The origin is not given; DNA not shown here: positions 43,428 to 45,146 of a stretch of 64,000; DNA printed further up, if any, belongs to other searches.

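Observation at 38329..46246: Tightly coupled operon: two cupredoxins, CydA-like haem protein without CydB, membrane cytochrome c, small membrane proteins, USP protein and twin radical-SAM enzyme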

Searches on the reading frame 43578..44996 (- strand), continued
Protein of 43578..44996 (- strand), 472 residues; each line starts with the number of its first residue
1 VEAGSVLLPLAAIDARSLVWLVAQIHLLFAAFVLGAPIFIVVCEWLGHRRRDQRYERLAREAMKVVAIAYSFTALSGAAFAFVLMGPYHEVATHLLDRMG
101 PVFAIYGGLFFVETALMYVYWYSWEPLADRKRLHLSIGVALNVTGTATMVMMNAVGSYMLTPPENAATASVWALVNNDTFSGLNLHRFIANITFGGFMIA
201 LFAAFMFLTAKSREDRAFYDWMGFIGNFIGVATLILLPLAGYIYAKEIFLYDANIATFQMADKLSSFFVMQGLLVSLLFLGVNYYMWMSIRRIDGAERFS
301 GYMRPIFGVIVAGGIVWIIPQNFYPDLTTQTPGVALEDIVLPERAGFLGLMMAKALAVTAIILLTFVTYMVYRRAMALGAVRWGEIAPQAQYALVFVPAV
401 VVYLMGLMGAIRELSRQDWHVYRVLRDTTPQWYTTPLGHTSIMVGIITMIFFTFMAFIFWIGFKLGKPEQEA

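Call 30: find_encoding_contigs(protein=window:43578-44996:-, flank=10000, max_places=3)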
Protein window:43578-44996:- (472 aa): 1 contig read that carries it; 1 place shown.
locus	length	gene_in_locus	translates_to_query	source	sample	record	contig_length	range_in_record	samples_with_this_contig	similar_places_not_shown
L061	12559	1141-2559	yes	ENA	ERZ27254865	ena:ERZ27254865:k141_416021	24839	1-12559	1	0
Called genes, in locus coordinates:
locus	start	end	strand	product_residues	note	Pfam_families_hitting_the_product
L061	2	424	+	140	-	?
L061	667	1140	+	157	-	PF13473:Cupredoxin_1 (weak), PF23509:MSMEG_3727_PQQ-assoc (weak)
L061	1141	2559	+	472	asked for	PF01654:Cyt_bd_oxida_I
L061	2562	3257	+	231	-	PF00034:Cytochrom_C, PF13442:Cytochrome_CBB3 (weak)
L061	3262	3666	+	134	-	-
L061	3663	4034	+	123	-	-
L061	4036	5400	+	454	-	PF00582:Usp, PF08369:PCP_red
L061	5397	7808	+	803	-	PF04055:Radical_SAM, PF13353:Fer4_12 (faint), PF13186:SPASM, PF08369:PCP_red, PF04055:Radical_SAM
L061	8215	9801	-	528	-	PF12838:Fer4_7, PF13187:Fer4_9 (weak), PF13237:Fer4_10 (weak), PF14697:Fer4_21, PF00037:Fer4, PF02662:FlpD, PF12838:Fer4_7, PF13187:Fer4_9, +7 more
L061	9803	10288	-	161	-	PF02613:Nitrate_red_del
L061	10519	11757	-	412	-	PF03916:NrfD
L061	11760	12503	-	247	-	PF12797:Fer4_2 (weak), PF12838:Fer4_7 (weak), PF13247:Fer4_11, PF12838:Fer4_7 (weak), PF12797:Fer4_2 (weak), PF13237:Fer4_10 (weak), PF12838:Fer4_7 (weak), PF13247:Fer4_11 (weak), +5 more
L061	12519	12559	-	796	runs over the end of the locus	PF00384:Molybdopterin, PF01568:Molydop_binding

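Call 32: search_protein_families(library=ncbifam, proteins=[L060:15202-16473:+, L060:12605-13504:+, L060:16486-17922:+, L060:13534-13893:+, L060:13916-15205:+, L060:8724-9347:+], max_evalue=0.00001)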
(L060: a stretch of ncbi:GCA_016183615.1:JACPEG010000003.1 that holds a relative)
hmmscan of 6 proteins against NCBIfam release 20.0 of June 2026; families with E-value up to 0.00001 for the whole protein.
L060:15202-16473:+ (423 aa): 56 families (the best 25 are shown)
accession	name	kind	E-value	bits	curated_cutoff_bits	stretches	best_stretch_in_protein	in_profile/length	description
TIGR04055.1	rSAM_NirJ2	equivalog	2.2e-88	296.9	500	1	6-337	1-325/326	putative heme d1 biosynthesis radical SAM protein NirJ2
TIGR04545.1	rSAM_ahbD_hemeb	equivalog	5.9e-82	275.8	500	1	6-337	1-338/339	heme b synthase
TIGR04053.2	TIGR04053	equivalog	4.3e-73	246.7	395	2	3-231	6-233/366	TIGR04053 family radical SAM/SPASM domain-containing protein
TIGR04303.1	GeoRSP_rSAM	equivalog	1.3e-50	172.8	400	1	2-334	2-324/325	GeoRSP system radical SAM/SPASM protein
TIGR04546.1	rSAM_ahbC_deAc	equivalog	3.1e-49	167.8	650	1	6-193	40-223/390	12,18-didecarboxysiroheme deacetylase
TIGR04347.1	pseudo_SAM_Halo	equivalog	2.1e-48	165.5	525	2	6-195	39-224/390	TIGR04347 family pseudo-SAM/SPASM protein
TIGR04051.1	rSAM_NirJ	equivalog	3.7e-48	164.3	515.45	2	6-194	3-187/354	heme d1 biosynthesis radical SAM protein NirJ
TIGR04054.1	rSAM_NirJ1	equivalog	1.7e-44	152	650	1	6-192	37-219/387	putative heme d1 biosynthesis radical SAM protein NirJ1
TIGR03962.1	mycofact_rSAM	equivalog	2.3e-36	125.6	265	1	2-338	9-335/339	mycofactocin radical SAM maturase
TIGR02109.1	PQQ_syn_pqqE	equivalog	1.2e-35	123.1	381.35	1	2-336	4-332/358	pyrroloquinoline quinone biosynthesis protein PqqE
TIGR03913.1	rad_SAM_trio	equivalog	2.1e-35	122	591.75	1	4-336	18-354/477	GDL motif peptide-associated radical SAM/SPASM maturase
TIGR04103.1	rSAM_nif11_3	equivalog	3.1e-30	105.1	725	1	8-322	8-318/412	nif11-class peptide radical SAM maturase 3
TIGR04251.1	SCM_rSAM_ScmF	equivalog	1.4e-29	103.6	400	1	9-346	8-351/353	SynChlorMet cassette radical SAM/SPASM protein ScmF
NF050035.1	rSAM_WgK_link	exception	3.7e-29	101.9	650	2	2-190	6-191/367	radical SAM/SPASM peptide maturase WgkB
NF045574.1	sacti_mat_StsB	exception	3.9e-29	101.8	625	1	7-330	98-409/466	StsB family radical SAM/SPASM domain sactipeptide maturase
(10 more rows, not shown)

L060:12605-13504:+ (299 aa): 9 families
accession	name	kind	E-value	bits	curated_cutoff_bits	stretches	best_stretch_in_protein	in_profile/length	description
NF041136.1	MrpORP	equivalog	8e-68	229.4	450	1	32-296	3-256/365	iron-sulfur cluster carrier protein MrpORP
NF008669.0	PRK11670.1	equivalog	8.3e-48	163.1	348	1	22-292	95-353/369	iron-sulfur cluster carrier protein ApbC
TIGR01969.1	minD_arch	subfamily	2e-13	50.1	201.75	1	37-85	3-51/251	cell division ATPase MinD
TIGR01968.1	minD_bact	equivalog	7.8e-11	41.8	212.9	1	37-74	4-41/261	septum site-determining protein MinD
NF047398.1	AAA_KGGVGR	domain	4.2e-10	40.3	90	1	36-84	4-52/190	KGGVGR-motif variant AAA ATPase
NF041546.1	ParA_partition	equivalog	3e-09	36.7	180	1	37-74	2-39/203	ParA family partition ATPase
TIGR03018.1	pepcterm_TyrKin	hypoth_equivalog_domain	3e-07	30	230.65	1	34-86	35-88/207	XrtA-associated tyrosine autokinase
TIGR03815.1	CpaE_hom_Actino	equivalog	6.9e-07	28.7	154.45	1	34-205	111-270/340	septum site-determining protein Ssd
TIGR01007.1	eps_fam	subfamily_domain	3.3e-06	26.8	108.05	1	35-91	18-74/204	polysaccharide biosynthesis tyrosine autokinase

L060:16486-17922:+ (478 aa): 34 families (the best 25 are shown)
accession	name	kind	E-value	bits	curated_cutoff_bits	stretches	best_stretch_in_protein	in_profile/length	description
TIGR00562.1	proto_IX_ox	equivalog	1.4e-85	287.7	97.85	1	2-456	3-469/470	protoporphyrinogen oxidase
NF008845.0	PRK11883.1-5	equivalog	1.2e-63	215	560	1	3-455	6-465/468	protoporphyrinogen oxidase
NF008841.0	PRK11883.1-1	equivalog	5.6e-38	131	517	1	3-452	5-448/453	protoporphyrinogen oxidase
NF008843.0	PRK11883.1-3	equivalog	3.9e-30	105.3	406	1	1-446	1-417/424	protoporphyrinogen oxidase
NF009081.0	PRK12416.1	equivalog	1.8e-28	99.7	702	1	1-451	1-457/466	protoporphyrinogen oxidase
TIGR03467.1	HpnE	equivalog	5e-18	65.6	283.05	1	4-76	1-75/430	hydroxysqualene dehydroxylase HpnE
NF005560.0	PRK07233.1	equivalog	2.1e-17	63.1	252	1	3-180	2-181/435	hypothetical protein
TIGR02734.1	crtI_fam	subfamily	3.7e-15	55.6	238.1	1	4-65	1-62/504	phytoene desaturase family protein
TIGR02733.1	desat_CrtD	equivalog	2.6e-12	46.2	549.7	1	3-51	3-51/492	C-3',4' desaturase CrtD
NF045637.1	carotdesatCrtDProt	equivalog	1e-11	44.1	580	1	4-58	1-55/485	1-hydroxycarotenoid 3,4-desaturase CrtD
NF058655.1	CrtID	equivalog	1.8e-10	40.3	640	1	4-58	1-55/478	bifunctional phytoene desaturase/3,4-desaturase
NF009410.0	PRK12771.1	subfamily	7.3e-09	34.7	516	1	3-40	140-177/566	NAD(P)-binding protein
NF042421.1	hydcarot_desat_CrtD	equivalog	1.1e-08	34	500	1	1-60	1-60/487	1-hydroxycarotenoid 3,4-desaturase CrtD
NF005548.0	PRK07208.1-4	equivalog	2.1e-08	33.2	389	1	2-80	4-82/488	hypothetical protein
NF005547.0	PRK07208.1-3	equivalog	5.7e-08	31.9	380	1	4-168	7-173/465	hypothetical protein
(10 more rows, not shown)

L060:13534-13893:+ (119 aa): 2 families
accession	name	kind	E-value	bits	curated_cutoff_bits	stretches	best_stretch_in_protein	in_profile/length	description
TIGR01278.1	DPOR_BchB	equivalog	8.9e-10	38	490.35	1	60-117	454-511/512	ferredoxin:protochlorophyllide reductase (ATP-dependent) subunit B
NF002789.0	PRK02910.1-3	equivalog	1.1e-09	37.7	509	1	62-118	478-534/535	ferredoxin:protochlorophyllide reductase (ATP-dependent) subunit B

L060:13916-15205:+ (429 aa): 2 families
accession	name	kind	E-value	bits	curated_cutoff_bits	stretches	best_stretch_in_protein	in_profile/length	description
NF002789.0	PRK02910.1-3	equivalog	1.9e-06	27.1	509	0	332-391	474-533/535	ferredoxin:protochlorophyllide reductase (ATP-dependent) subunit B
TIGR01278.1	DPOR_BchB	equivalog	2.8e-06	26.5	490.35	1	331-387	451-507/512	ferredoxin:protochlorophyllide reductase (ATP-dependent) subunit B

L060:8724-9347:+ (207 aa): 0 families

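Call 52: predict_structure(alignment_id=A3)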
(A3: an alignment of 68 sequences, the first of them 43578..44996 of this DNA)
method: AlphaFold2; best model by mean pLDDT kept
length: 472 residues; sequences in the alignment: 68
mean_pLDDT: 87.9   pTM: 0.87
mean pLDDT of the five models: 87.9, 87.8, 86.6, 86.3, 84.2
residues with pLDDT >= 90: 337; 70-90: 78; 50-70: 38; < 50: 19
segments of 3 or more residues with pLDDT < 50: 1-9, 323-327, 468-472
pLDDT, mean of each block of 10 residues (from residue 1): 44 82 96 93 92 92 94 95 91 95 96 96 95 97 97 95 92 94 95 94 95 94 93 93 88 72 69 94 96 93 96 88 51 63 61 86 96 93 93 95 91 83 90 81 94 96 71 41
secondary structure, 60 per line:
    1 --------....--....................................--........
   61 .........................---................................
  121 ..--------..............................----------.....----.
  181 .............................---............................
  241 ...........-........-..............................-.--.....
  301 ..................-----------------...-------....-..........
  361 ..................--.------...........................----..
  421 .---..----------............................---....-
elements in order: H9-12 H15-50 H53-85 H89-122 H131-160 H171-175 H180-209 H213-251 H253-260 H262-291 H296-318 H346-349 H351-378 H388-414 E419-421 H437-464 H468-471

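Call 54: search_protein_representatives(protein=window:43578-44996:-)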
Query: 472 residues. Proteins with E-value up to 0.001 (for the whole library): 927; up to 1e-10: 407; up to 1e-30: 84. The best 150 are listed.
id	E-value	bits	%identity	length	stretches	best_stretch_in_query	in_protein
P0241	2.5e-127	442.2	93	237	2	168-296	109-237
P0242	4.5e-126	438.1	47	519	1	16-472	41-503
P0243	3.9e-110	385.5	41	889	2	12-424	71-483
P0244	1.3e-105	370.7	41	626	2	13-315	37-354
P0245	6.8e-105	368.3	41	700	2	46-471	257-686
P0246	3.2e-103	362.7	44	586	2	16-305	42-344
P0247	5.1e-103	362.1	43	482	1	14-469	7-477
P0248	1.4e-99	350.7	36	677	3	104-410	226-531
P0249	5.0e-99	348.9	40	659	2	12-400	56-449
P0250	8.0e-97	341.7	40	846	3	116-409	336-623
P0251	3.8e-92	326.2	36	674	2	12-407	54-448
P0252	6.8e-92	325.4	37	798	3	67-410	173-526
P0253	1.0e-91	324.8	38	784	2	9-414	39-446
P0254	1.1e-90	321.4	37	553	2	13-410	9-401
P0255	1.2e-86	308.1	36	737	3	106-400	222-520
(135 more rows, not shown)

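Call 55: fold_search(model_id=the predicted structure, library=pdb)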
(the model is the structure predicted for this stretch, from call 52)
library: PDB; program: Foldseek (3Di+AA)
matches with E <= 10: 355; with E <= 0.001: 10
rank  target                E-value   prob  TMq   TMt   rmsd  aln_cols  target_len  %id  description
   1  6rx4_A                2.6e-09  1.00  0.60  0.60  18.1       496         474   15  THE STRUCTURE OF BD OXIDASE FROM ESCHERICHIA COLI (released 2019-11-20)
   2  7oy2_C                3.7e-09  1.00  0.59  0.61  17.1       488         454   14  High resolution structure of cytochrome bd-II oxidase from E. coli (released 2021-12-15)
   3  6rko_A                1.5e-08  1.00  0.57  0.60  17.8       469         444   15  Cryo-EM structure of the E. coli cytochrome bd-I oxidase at 2.68 A resolution (released 2019-10-16)
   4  7ose_A                1.5e-08  1.00  0.59  0.56  18.0       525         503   14  cytochrome bd-II type oxidase with bound aurachin D (released 2021-11-17)
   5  9r2g_A                1.8e-08  1.00  0.57  0.70   6.5       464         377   17  Cytochrome bd II oxidase qOR-2 type from Mycobacterium smegmatis (released 2026-03-04)
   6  8b4o_A                5.3e-08  1.00  0.53  0.56  14.7       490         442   13  Cryo-EM structure of cytochrome bd oxidase from C. glutamicum (released 2022-12-28)
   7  9fka_A                2.3e-07  1.00  0.51  0.53  17.6       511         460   15  Cryo-EM structure of the reduced cytochrome bd oxidase from M. tuberculosis (released 2025-02-12)
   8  7d5i_A                5.0e-07  1.00  0.56  0.59  13.9       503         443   17  Structure of Mycobacterium smegmatis bd complex in the apo-form. (released 2021-06-23)
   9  7nkz_A                1.1e-06  1.00  0.59  0.61  10.2       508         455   15  Cryo-EM structure of the cytochrome bd oxidase from M. tuberculosis at 2.5 A resolution (released 2021-09-22)
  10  5doq_A                1.8e-06  1.00  0.50  0.54  15.6       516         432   14  The structure of bd oxidase from Geobacillus thermodenitrificans (released 2016-05-04)
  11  5doq_B                1.2e-02  1.00  0.39  0.53  14.7       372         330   15  The structure of bd oxidase from Geobacillus thermodenitrificans (released 2016-05-04)
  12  9fka_B                1.7e-02  1.00  0.38  0.49  10.0       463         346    9  Cryo-EM structure of the reduced cytochrome bd oxidase from M. tuberculosis (released 2025-02-12)
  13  7oy2_B                1.9e-02  1.00  0.34  0.41  15.7       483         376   10  High resolution structure of cytochrome bd-II oxidase from E. coli (released 2021-12-15)
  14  8b4o_B                2.8e-02  1.00  0.34  0.45  11.4       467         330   10  Cryo-EM structure of cytochrome bd oxidase from C. glutamicum (released 2022-12-28)
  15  7z84_L                3.2e-02  0.60  0.17  0.14  24.2       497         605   13  Complex I from E. coli, DDM/LMNG-purified, under Turnover at pH 8, Open-ready state (released 2022-09-21)
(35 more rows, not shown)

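Call 61: find_encoding_contigs(protein=P0002, flank=10000, max_places=1)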
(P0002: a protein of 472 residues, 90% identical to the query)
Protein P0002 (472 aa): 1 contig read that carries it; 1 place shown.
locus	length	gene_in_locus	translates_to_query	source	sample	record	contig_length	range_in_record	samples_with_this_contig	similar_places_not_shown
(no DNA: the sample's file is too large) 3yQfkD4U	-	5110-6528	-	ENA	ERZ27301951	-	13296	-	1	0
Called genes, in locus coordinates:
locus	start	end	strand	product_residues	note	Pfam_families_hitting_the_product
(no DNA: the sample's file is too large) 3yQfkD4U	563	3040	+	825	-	PF02743:dCache_1, PF00672:HAMP, PF01590:GAF, PF13185:GAF_2, PF13492:GAF_3 (weak), PF00512:HisKA, PF02518:HATPase_c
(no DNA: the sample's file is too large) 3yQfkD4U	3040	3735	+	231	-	PF00072:Response_reg, PF00486:Trans_reg_C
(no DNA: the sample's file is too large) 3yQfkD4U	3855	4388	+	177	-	-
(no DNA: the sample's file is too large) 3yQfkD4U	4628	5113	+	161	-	-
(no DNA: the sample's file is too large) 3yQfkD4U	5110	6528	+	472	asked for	PF01654:Cyt_bd_oxida_I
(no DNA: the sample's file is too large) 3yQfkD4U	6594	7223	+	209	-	PF13442:Cytochrome_CBB3 (weak), PF00034:Cytochrom_C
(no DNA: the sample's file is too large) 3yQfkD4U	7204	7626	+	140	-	PF12670:DUF3792 (faint)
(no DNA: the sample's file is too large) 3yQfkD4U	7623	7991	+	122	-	-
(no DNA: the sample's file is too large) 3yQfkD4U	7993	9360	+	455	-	PF00582:Usp, PF08369:PCP_red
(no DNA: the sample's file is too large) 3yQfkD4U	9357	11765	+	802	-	PF00590:TP_methylase (faint), PF04055:Radical_SAM, PF13353:Fer4_12 (faint), PF13186:SPASM, PF08369:PCP_red, PF04055:Radical_SAM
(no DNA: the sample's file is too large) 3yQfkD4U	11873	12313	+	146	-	-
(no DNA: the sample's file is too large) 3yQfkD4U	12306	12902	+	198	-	-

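Call 62: find_encoding_contigs(protein=P0025, flank=10000, max_places=1)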
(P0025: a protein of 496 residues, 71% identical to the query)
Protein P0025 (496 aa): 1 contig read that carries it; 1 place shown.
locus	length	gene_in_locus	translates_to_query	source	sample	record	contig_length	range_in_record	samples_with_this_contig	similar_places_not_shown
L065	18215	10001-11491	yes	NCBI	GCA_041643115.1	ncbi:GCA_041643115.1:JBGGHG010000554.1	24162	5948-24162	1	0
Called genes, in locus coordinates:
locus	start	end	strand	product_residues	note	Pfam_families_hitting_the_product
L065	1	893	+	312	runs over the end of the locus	PF00291:PALP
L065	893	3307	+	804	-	PF02743:dCache_1, PF01590:GAF (faint), PF00672:HAMP, PF13185:GAF_2, PF00512:HisKA, PF02518:HATPase_c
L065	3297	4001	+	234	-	PF00072:Response_reg, PF00486:Trans_reg_C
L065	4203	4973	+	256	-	PF13338:AbiEi_4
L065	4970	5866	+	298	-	PF08843:AbiEii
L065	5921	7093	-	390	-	-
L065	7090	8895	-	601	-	PF05175:MTS (weak), PF05724:TPMT, PF13489:Methyltransf_23, PF13847:Methyltransf_31, PF08241:Methyltransf_11, PF08242:Methyltransf_12, PF13649:Methyltransf_25, PF00596:Aldolase_II, +1 more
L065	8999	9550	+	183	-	-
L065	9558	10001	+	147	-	PF23509:MSMEG_3727_PQQ-assoc (weak), PF13473:Cupredoxin_1, PF00127:Copper-bind (weak)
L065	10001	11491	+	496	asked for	PF01654:Cyt_bd_oxida_I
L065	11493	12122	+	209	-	PF13442:Cytochrome_CBB3 (weak), PF00034:Cytochrom_C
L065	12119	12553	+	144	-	-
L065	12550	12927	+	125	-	-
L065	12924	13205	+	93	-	PF00745:GlutR_dimer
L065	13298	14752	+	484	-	PF00582:Usp, PF08369:PCP_red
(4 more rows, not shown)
